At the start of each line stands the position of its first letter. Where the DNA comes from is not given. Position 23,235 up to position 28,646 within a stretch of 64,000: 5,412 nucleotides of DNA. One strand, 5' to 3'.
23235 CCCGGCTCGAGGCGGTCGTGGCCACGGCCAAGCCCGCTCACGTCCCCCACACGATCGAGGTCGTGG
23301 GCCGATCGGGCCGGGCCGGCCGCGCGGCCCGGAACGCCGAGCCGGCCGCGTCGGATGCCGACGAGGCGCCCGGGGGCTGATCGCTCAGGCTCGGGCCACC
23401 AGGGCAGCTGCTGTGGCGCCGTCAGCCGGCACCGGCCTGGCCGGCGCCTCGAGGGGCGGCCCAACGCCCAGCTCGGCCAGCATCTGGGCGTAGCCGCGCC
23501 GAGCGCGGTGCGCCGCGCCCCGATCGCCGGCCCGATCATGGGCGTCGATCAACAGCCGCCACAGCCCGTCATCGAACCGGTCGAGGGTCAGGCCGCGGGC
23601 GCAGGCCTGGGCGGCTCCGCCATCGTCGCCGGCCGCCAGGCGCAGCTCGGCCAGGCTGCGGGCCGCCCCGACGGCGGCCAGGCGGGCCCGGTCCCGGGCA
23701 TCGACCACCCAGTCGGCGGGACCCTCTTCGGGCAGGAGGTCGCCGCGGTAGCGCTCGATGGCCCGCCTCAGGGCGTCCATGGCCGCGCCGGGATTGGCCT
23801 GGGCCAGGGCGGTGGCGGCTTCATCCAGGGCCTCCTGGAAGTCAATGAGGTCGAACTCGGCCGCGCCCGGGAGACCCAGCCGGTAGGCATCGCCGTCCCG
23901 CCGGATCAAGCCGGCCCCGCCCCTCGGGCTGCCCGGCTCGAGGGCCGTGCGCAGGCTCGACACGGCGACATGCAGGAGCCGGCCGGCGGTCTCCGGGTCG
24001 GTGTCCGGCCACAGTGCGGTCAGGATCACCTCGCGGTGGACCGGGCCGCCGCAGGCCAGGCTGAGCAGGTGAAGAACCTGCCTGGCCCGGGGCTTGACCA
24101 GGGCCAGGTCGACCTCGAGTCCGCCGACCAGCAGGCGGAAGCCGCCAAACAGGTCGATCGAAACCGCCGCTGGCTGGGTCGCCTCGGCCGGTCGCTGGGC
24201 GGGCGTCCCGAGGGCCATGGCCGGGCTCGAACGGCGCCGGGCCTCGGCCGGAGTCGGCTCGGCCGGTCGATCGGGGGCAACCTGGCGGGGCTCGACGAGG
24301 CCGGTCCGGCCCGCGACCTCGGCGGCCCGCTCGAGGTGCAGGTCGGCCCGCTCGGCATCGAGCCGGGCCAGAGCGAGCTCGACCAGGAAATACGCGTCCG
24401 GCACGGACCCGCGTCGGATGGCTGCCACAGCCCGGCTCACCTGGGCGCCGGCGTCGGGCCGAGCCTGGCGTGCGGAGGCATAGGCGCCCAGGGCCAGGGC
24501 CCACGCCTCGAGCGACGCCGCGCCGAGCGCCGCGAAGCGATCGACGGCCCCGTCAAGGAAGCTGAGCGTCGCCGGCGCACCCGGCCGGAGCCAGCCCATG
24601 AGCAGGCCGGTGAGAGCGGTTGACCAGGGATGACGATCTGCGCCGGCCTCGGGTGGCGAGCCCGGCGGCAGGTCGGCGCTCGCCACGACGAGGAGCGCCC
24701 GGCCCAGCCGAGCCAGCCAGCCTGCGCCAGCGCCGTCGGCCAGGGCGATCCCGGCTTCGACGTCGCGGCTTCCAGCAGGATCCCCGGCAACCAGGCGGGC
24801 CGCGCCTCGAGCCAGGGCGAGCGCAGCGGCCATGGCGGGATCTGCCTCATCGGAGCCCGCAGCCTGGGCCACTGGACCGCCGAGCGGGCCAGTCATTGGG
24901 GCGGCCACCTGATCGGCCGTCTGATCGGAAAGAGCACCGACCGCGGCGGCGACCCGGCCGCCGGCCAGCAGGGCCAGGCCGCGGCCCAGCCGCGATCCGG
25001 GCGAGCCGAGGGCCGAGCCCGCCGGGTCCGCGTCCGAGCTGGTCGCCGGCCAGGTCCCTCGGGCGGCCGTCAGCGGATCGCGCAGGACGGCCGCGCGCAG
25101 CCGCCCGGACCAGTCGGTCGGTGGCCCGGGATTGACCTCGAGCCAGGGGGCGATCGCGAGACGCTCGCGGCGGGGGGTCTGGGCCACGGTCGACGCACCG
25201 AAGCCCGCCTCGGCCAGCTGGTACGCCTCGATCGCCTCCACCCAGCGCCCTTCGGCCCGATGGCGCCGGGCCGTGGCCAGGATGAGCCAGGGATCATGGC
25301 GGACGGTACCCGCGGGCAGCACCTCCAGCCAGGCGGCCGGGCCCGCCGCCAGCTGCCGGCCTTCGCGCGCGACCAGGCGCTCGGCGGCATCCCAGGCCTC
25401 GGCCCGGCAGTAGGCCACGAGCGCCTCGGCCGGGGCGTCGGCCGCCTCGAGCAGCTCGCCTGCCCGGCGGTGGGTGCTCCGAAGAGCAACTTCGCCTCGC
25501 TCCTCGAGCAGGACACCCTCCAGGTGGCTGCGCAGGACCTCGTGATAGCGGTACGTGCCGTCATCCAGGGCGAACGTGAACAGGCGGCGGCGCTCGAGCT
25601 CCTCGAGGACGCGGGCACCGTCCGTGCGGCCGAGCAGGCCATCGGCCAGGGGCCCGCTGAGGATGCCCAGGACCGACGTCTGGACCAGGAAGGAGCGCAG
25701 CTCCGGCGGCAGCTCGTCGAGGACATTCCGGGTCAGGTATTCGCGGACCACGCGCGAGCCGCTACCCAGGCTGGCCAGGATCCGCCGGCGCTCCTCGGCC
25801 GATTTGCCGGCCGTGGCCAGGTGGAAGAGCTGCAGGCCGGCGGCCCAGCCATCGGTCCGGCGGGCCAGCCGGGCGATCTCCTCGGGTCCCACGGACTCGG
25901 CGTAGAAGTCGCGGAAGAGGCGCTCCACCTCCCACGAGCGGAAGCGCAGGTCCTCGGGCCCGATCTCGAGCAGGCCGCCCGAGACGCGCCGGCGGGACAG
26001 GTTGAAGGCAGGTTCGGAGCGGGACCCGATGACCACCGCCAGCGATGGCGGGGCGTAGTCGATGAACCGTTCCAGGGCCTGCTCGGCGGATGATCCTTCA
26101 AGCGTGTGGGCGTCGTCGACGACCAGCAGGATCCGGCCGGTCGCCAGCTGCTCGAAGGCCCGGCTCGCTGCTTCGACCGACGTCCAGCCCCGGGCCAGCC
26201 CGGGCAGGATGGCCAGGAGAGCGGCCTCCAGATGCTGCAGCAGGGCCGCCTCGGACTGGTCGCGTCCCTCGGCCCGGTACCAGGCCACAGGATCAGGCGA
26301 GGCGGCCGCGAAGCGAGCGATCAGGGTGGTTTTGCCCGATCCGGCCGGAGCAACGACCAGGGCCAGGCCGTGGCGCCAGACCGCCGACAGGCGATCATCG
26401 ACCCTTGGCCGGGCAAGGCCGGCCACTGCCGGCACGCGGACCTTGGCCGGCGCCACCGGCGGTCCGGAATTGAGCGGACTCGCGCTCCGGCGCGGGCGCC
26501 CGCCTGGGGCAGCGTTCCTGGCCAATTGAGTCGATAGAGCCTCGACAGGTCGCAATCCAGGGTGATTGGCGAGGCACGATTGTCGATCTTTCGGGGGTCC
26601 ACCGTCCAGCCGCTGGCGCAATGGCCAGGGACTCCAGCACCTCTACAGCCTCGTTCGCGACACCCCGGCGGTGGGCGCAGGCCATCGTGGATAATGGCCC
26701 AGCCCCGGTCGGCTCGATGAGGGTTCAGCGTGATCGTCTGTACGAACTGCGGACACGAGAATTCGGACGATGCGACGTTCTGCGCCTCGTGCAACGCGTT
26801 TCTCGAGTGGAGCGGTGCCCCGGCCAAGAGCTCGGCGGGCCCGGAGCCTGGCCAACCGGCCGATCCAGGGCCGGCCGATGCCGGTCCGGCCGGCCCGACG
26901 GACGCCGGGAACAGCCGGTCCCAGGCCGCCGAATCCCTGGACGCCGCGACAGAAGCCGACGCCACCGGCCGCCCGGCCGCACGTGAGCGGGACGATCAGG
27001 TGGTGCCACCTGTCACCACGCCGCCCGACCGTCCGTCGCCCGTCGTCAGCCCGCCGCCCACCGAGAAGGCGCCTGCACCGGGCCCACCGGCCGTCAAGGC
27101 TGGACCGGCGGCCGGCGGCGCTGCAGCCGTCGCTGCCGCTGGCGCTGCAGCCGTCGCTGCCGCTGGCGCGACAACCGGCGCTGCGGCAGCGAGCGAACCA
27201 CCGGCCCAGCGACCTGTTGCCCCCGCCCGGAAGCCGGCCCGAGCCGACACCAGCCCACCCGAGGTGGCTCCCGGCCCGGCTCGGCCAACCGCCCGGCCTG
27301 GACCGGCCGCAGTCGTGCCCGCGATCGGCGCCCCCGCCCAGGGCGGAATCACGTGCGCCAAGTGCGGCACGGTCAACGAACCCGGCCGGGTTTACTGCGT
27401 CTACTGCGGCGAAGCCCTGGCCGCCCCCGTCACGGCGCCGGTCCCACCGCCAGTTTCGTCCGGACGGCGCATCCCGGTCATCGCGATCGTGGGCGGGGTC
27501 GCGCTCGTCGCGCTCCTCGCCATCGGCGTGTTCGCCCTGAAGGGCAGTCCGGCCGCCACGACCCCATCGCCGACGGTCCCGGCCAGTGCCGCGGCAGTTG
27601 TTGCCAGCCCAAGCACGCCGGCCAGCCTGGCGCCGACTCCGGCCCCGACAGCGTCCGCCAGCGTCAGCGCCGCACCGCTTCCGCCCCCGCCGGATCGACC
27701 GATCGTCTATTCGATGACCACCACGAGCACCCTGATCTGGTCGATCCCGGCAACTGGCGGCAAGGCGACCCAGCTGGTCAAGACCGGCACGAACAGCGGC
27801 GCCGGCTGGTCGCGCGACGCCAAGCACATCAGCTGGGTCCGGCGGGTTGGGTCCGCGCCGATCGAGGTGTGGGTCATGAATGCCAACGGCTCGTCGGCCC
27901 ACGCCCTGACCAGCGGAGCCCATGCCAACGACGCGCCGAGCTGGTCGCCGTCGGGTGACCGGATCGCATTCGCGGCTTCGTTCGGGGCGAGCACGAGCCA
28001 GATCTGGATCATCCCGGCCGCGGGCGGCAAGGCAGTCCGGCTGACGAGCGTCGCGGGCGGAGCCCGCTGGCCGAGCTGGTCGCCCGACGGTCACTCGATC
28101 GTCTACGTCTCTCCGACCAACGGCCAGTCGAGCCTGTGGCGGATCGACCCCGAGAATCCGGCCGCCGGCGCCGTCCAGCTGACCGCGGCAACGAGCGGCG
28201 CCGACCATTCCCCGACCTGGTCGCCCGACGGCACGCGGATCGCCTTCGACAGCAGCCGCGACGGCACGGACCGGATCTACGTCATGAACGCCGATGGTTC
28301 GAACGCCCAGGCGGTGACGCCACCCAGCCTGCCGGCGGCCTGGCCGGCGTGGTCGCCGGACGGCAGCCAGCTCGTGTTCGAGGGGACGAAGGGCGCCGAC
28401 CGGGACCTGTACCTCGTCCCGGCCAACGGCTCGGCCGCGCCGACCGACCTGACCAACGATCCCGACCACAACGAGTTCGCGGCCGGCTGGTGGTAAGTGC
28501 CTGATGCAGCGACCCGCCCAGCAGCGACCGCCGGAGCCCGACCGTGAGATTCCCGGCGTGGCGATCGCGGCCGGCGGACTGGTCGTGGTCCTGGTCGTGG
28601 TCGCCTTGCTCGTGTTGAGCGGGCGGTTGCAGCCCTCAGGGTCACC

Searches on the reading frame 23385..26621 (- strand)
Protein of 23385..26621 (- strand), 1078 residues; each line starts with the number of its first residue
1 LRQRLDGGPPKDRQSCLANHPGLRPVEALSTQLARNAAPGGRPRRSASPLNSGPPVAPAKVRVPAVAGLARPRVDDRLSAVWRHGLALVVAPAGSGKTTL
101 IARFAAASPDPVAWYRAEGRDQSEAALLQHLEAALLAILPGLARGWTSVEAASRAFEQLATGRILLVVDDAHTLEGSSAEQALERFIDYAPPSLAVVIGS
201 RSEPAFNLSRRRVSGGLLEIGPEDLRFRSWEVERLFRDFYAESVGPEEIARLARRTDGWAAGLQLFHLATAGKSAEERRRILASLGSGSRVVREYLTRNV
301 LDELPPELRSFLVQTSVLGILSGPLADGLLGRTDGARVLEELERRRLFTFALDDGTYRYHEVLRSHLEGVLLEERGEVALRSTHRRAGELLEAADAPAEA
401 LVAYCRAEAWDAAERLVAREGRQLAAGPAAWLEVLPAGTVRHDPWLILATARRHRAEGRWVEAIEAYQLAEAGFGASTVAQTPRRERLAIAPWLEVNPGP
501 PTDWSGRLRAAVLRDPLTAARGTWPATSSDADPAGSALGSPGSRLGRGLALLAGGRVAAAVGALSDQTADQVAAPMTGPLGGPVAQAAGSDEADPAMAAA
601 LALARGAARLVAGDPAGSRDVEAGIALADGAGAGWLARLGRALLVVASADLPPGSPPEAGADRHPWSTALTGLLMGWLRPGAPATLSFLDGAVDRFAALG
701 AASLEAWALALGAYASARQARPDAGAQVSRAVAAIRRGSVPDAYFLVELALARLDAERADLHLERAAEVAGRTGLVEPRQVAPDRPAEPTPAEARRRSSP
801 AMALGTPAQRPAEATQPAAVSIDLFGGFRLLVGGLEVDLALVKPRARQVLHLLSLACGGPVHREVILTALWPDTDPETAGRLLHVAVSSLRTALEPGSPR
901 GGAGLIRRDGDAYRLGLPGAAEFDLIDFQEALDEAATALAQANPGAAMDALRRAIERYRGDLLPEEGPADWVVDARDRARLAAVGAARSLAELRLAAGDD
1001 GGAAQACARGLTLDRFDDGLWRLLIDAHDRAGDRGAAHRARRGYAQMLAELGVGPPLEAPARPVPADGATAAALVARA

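Call 17: search_protein_families(library=pfam, max_evalue=0.001, proteins=[window:23385-26621:-])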
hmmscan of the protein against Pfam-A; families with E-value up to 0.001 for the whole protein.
window:23385-26621:- (1078 aa): 4 families
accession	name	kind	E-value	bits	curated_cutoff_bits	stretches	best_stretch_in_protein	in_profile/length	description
PF03704.23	BTAD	-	7.1e-10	39.9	22.1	1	924-1055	2-134/146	Bacterial transcriptional activator domain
PF13401.12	AAA_22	-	1.9e-08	35.1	27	1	84-186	5-104/130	AAA domain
PF13191.12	AAA_16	-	8.6e-06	26.8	32.6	1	83-192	21-129/167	AAA ATPase domain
PF00486.34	Trans_reg_C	-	1e-05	25.9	26.2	1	843-897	7-60/77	Transcriptional regulatory protein, C terminal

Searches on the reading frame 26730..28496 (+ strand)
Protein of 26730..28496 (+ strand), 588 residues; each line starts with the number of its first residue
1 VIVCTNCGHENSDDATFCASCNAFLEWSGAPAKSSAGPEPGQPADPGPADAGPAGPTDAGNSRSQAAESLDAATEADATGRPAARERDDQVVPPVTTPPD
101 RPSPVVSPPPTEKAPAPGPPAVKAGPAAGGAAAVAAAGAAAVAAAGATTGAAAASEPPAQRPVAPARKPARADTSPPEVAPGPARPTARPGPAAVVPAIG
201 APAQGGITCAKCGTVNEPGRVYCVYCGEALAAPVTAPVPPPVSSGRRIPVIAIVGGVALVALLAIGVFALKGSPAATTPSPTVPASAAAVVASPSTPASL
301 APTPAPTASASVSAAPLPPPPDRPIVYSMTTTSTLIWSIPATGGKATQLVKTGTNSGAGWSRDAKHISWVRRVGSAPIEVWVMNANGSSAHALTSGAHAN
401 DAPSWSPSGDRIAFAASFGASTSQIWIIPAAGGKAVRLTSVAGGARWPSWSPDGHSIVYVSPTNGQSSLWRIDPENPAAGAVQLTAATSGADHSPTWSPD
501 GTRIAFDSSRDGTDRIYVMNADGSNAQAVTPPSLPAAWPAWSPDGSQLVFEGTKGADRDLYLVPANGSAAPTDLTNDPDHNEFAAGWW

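Call 69: search_protein_families(library=pfam, max_evalue=0.01, proteins=[window:26730-28496:+])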
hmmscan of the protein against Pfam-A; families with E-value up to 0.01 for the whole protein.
window:26730-28496:+ (588 aa): 8 families
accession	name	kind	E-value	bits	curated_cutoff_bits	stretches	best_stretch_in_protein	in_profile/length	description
PF07676.18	PD40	-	1.7e-27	95.1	20.9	4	488-518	7-38/38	WD40-like Beta Propeller Repeat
PF13240.11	Zn_Ribbon_1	-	4.6e-11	42.6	25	2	4-23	2-21/23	zinc-ribbon domain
PF00930.27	DPPIV_N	-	2.5e-10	40.1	22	0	514-581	23-84/354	Dipeptidyl peptidase IV (DPP IV) N-terminal region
PF12773.13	DZR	-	4.1e-08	33.7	27.3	1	4-26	1-23/45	Double zinc ribbon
PF13248.11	Zn_ribbon_3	-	3.9e-06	26.6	27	1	1-21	2-22/26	zinc-ribbon domain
PF25460.1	Beta-prop_Aladin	-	5e-06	26.3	171.1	1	449-552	117-213/340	Aladin seven-bladed propeller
PF24463.1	DUF7577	-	6.9e-06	26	28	1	2-23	3-24/27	Domain of unknown function (DUF7577)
PF25174.1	Beta-prop_THOC3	-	1.6e-05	24.5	305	1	404-555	9-151/272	THOC3 beta-propeller domain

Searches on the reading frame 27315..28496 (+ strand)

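Call 17: search_protein_families(library=pfam, max_evalue=0.001, proteins=[window:27315-28496:+])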
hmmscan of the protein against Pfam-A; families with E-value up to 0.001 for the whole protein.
window:27315-28496:+ (393 aa): 5 families
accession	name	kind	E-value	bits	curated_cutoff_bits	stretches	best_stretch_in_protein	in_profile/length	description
PF07676.18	PD40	-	2.3e-28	97.9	20.9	4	293-323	7-38/38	WD40-like Beta Propeller Repeat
PF00930.27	DPPIV_N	-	2.9e-11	43.1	22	0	319-386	23-84/354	Dipeptidyl peptidase IV (DPP IV) N-terminal region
PF25460.1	Beta-prop_Aladin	-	1.5e-06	28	171.1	1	254-357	117-213/340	Aladin seven-bladed propeller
PF25174.1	Beta-prop_THOC3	-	3.9e-06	26.5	305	1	209-360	9-151/272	THOC3 beta-propeller domain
PF13240.11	Zn_Ribbon_1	-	0.00024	21.2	25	1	14-34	2-22/23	zinc-ribbon domain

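Call 38: search_protein_families(library=ncbifam, max_evalue=0.01, proteins=[window:27315-28496:+])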
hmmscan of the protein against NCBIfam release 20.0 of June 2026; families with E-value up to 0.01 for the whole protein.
window:27315-28496:+ (393 aa): 6 families
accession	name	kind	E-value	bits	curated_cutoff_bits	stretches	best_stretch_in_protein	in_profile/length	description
TIGR02800.1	propeller_TolB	equivalog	8e-70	235.9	343.15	3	171-335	158-319/418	Tol-Pal system beta propeller repeat protein TolB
NF002183.0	PRK01029.1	equivalog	9.8e-26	90.7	405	2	156-277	279-400/429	Tol-Pal system protein TolB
NF033523.0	lasso_peptidase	equivalog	1.9e-21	76.5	400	3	297-359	90-152/638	Atxe2 family lasso peptide isopeptidase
NF053518.1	DipepPtdsDpp5Prph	equivalog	1.2e-19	70.3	900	3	184-280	43-138/655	dipeptidyl-peptidase Dpp5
NF003124.0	PRK04043.1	equivalog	1.2e-05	24.3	428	0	222-274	343-394/419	Tol-Pal system protein TolB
NF052339.1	hydrazine_alpha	equivalog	0.0024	15.8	800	0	187-259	87-160/804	hydrazine synthase subunit alpha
